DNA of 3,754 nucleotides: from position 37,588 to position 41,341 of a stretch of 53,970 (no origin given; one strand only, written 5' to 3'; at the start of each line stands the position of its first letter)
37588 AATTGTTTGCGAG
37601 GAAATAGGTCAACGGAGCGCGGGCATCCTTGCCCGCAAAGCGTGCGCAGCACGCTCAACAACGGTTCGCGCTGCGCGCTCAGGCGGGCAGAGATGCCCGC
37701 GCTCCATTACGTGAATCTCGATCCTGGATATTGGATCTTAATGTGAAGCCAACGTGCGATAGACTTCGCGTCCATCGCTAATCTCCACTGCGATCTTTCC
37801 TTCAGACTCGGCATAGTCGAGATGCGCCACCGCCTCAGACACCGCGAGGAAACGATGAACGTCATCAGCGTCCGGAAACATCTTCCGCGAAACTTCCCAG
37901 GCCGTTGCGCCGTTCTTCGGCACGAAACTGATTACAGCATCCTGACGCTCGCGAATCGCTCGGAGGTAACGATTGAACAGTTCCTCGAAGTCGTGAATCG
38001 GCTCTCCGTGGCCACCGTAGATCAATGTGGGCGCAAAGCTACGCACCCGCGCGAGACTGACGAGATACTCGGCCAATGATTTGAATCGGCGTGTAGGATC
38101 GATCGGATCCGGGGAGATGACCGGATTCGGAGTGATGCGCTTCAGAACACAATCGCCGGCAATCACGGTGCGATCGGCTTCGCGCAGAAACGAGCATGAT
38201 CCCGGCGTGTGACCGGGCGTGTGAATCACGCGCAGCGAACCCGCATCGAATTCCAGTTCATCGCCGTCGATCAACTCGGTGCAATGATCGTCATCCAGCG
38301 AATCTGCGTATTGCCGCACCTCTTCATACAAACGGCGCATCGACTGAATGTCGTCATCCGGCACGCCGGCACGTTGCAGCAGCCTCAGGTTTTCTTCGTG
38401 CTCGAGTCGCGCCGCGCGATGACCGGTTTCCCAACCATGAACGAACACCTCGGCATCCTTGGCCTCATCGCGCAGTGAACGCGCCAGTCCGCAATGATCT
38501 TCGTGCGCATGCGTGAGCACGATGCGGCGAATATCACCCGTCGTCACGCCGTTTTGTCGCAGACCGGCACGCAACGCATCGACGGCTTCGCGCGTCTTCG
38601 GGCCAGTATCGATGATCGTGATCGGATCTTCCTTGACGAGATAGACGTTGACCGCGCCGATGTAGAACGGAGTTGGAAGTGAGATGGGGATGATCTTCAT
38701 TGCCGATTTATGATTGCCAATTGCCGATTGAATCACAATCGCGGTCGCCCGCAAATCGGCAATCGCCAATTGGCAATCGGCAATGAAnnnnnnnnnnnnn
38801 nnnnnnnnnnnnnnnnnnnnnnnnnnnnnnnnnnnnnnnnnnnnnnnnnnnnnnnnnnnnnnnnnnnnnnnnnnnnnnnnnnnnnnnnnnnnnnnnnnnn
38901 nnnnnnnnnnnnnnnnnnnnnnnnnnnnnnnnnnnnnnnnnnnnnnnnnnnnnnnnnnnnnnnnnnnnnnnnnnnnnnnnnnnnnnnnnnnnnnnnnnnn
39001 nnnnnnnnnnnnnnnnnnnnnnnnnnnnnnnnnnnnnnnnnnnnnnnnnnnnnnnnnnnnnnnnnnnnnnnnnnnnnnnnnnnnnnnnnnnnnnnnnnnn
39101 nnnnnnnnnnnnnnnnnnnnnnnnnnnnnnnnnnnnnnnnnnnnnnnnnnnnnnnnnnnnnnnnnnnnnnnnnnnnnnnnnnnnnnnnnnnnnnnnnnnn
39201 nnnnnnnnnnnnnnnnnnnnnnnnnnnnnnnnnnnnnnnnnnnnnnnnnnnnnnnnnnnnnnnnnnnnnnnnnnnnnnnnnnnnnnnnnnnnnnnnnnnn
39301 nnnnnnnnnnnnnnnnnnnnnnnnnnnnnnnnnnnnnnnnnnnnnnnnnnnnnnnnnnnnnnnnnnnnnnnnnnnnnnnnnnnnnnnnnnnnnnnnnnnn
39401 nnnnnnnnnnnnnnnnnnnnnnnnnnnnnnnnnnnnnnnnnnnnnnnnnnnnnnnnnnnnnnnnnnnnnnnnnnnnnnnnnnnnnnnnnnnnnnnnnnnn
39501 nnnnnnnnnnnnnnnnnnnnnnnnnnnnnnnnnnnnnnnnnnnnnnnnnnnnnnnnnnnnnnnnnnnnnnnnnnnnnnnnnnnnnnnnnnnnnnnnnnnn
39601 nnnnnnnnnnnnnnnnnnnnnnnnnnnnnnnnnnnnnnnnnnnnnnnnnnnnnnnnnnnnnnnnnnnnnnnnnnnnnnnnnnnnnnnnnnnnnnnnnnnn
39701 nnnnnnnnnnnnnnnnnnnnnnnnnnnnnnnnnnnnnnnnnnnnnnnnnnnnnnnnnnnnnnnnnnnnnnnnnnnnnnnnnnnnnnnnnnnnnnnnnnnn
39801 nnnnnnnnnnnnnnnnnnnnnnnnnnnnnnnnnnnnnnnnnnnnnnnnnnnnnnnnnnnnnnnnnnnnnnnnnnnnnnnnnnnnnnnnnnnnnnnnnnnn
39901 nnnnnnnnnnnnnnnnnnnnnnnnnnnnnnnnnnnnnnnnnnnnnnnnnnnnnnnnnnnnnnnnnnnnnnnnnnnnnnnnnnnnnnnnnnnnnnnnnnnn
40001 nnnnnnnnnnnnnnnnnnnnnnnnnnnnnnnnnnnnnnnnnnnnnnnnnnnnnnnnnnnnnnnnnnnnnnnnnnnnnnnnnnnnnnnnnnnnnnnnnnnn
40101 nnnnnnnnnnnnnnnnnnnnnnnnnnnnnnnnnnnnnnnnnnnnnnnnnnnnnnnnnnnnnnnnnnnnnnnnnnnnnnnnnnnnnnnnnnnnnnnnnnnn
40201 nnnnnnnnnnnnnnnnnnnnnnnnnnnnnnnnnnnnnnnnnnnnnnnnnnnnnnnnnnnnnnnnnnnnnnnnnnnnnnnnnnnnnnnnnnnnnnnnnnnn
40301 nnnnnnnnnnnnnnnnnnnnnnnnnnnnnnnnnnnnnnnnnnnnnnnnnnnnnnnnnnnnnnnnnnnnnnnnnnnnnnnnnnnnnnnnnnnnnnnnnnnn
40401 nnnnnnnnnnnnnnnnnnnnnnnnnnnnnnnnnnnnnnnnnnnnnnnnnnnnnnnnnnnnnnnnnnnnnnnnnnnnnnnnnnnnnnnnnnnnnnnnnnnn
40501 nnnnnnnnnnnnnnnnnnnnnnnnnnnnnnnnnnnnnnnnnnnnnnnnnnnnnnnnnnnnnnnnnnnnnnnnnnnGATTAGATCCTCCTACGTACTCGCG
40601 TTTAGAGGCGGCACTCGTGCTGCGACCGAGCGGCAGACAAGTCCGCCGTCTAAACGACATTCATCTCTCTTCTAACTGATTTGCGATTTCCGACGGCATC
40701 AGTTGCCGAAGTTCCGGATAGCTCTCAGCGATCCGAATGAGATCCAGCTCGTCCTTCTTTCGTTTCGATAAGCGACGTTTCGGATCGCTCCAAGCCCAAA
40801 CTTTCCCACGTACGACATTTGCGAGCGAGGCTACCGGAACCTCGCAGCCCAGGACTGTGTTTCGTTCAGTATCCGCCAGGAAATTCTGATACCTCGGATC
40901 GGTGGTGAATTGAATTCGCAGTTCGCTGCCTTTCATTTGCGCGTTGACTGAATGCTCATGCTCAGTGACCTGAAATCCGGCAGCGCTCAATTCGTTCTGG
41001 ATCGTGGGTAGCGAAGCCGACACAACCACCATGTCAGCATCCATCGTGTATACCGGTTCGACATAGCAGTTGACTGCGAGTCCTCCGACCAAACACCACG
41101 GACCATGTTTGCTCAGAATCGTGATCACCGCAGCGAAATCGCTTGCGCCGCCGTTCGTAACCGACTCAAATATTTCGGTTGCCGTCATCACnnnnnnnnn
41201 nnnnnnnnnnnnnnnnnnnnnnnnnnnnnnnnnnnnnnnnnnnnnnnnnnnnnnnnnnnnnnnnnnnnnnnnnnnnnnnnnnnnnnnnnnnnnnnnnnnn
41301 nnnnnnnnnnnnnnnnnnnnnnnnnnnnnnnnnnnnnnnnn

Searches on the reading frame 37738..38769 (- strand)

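Call 102: search_protein_families(library=pfam, proteins=[window:37738-38769:-], max_evalue=0.001)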
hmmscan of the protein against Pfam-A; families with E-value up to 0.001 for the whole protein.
window:37738-38769:- (343 aa): 3 families
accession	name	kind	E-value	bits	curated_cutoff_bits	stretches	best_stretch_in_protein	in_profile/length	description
PF00753.33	Lactamase_B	-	8.5e-26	91.5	22.7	1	38-254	4-196/196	Metallo-beta-lactamase superfamily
PF21221.3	B_lactamase-like_C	-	6.1e-06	26.3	27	1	288-325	7-45/46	Metallo-beta-lactamase-like, C-terminal domain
PF12706.13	Lactamase_B_2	-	0.00012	22.2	27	1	52-111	4-63/200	Beta-lactamase superfamily domain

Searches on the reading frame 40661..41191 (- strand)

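Call 102: search_protein_families(library=pfam, proteins=[window:40661-41191:-], max_evalue=0.001)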
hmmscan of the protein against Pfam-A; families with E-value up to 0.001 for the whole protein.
window:40661-41191:- (176 aa): 1 family
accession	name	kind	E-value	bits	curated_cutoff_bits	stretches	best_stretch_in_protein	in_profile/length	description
PF08843.17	AbiEii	-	1.7e-05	25.3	22.5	0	113-165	128-179/238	Nucleotidyl transferase AbiEii toxin, Type IV TA system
